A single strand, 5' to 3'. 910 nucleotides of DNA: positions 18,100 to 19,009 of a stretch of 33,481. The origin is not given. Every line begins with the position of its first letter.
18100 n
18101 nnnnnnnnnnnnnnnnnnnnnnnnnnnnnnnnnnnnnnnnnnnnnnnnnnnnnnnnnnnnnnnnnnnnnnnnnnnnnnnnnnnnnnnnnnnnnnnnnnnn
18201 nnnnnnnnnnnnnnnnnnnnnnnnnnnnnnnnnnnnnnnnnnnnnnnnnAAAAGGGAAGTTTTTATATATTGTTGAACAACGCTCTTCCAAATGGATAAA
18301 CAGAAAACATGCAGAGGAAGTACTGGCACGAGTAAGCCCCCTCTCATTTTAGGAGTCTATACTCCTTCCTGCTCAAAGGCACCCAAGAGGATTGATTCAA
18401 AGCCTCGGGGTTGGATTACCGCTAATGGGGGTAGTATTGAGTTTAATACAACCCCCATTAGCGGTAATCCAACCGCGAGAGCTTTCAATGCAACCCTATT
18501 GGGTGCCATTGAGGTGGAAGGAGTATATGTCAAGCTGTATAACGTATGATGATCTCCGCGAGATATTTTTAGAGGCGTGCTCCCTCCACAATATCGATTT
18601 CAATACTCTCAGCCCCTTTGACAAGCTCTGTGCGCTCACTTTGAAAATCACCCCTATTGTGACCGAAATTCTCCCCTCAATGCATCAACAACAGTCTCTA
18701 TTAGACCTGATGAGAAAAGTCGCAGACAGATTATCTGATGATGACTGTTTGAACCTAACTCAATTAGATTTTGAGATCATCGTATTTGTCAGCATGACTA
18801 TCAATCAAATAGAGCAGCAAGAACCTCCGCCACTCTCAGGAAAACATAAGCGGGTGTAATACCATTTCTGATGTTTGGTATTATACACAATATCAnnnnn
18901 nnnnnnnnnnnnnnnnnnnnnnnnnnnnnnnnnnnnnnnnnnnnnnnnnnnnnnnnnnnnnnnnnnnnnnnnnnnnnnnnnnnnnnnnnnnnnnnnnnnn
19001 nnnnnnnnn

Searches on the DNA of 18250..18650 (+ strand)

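Call 24: search_rna_families(source=window, start=18250, end=18650, threshold=evalue, max_evalue=10)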
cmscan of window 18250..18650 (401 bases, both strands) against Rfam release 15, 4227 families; matches with E-value up to 10: 6.
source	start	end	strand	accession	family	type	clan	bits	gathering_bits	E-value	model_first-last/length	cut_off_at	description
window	18406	18476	+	RF00780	MIR477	Gene; miRNA;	-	27.1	65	0.00087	1-99/99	no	MIR477 microRNA precursor family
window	18408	18475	+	RF03721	mir-3478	Gene; miRNA;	-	23.5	66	0.0079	1-78/78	no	mir-3478 microRNA precursor family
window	18413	18470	-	RF00731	mir-155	Gene; miRNA;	-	23.5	56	0.019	1-65/65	no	mir-155 microRNA precursor family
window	18414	18469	-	RF03857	mir-3129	Gene; miRNA;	-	20.6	90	0.12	10-73/82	no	mir-3129 microRNA precursor family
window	18257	18410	-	RF01909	CDKN2B-AS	Gene; lncRNA;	-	18.8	80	0.37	1-150/150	no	CDKN2B antisense RNA 1 intronic convserved region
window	18415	18467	-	RF01035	mir-887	Gene; miRNA;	-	17.7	100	1.3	1-78/78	no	mir-887 microRNA precursor family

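Call 89: search_dna_similar(query=window:18358-18527:+, collection=plasmids, mode=distant, max_evalue=0.01, max_rows=10)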
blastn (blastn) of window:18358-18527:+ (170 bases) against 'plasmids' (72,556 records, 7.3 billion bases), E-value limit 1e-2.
No match.

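Call 90: search_dna_similar(query=window:18358-18527:+, collection=phages, mode=distant, max_evalue=0.01, max_rows=10)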
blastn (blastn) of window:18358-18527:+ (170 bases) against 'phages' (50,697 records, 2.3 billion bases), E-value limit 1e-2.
No match.

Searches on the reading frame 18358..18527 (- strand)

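Call 60: search_protein_representatives(protein=window:18358-18527:-)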
Query: 56 residues. Proteins with E-value up to 0.001 (for the whole library): 5; up to 1e-10: 1; up to 1e-30: 0. The best 5 are listed.
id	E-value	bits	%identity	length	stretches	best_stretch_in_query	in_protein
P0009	6.7e-15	70.1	82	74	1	7-55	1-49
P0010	3.7e-09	52.2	94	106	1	14-46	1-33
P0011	6.0e-08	48.4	88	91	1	24-56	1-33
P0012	1.3e-07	47.4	90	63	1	24-54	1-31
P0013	3.2e-05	39.9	79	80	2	33-56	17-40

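Call 91: find_encoding_contigs(protein=P0011, flank=10000, max_places=6)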
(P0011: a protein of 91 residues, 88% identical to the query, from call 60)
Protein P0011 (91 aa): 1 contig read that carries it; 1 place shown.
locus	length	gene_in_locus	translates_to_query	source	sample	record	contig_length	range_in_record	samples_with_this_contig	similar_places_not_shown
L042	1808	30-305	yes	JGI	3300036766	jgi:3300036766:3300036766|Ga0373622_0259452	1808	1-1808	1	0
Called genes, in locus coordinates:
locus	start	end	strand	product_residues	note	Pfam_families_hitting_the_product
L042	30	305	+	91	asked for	-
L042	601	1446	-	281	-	PF13378:MR_MLE_C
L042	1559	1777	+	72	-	PF12861:zf-ANAPC11 (weak), PF12678:zf-rbx1 (weak), PF13639:zf-RING_2, PF13923:zf-C3HC4_2 (weak)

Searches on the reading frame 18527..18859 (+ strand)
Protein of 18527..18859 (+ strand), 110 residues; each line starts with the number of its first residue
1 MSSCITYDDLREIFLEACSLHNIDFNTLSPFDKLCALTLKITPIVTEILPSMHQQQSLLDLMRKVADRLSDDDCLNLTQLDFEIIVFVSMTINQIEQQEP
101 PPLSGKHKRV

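Call 9: search_protein_families(library=pfam, proteins=[window:18527-18859:+], max_evalue=0.01)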
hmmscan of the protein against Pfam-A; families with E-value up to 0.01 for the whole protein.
window:18527-18859:+ (110 aa): 0 families

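Call 34: find_encoding_contigs(protein=window:18527-18859:+, flank=10000, max_places=10)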
Protein window:18527-18859:+ (110 aa): 2 contigs read that carry it; 2 places shown.
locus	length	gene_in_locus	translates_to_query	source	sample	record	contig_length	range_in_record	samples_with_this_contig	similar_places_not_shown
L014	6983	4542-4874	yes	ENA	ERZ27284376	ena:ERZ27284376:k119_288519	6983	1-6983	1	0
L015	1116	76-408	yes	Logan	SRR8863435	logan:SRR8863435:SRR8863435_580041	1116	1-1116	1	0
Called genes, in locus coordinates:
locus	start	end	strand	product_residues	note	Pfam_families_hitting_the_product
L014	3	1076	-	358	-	?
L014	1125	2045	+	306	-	PF00535:Glycos_transf_2, PF13641:Glyco_tranf_2_3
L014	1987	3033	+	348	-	PF01075:Glyco_transf_9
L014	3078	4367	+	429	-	-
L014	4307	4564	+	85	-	-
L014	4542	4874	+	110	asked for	-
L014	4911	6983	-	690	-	?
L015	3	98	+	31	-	?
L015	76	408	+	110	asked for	-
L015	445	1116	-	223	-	?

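Call 86: search_protein_families(library=ncbifam, proteins=[window:18527-18859:+], max_evalue=0.001)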
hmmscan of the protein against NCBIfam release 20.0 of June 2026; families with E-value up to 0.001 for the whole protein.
window:18527-18859:+ (110 aa): 0 families
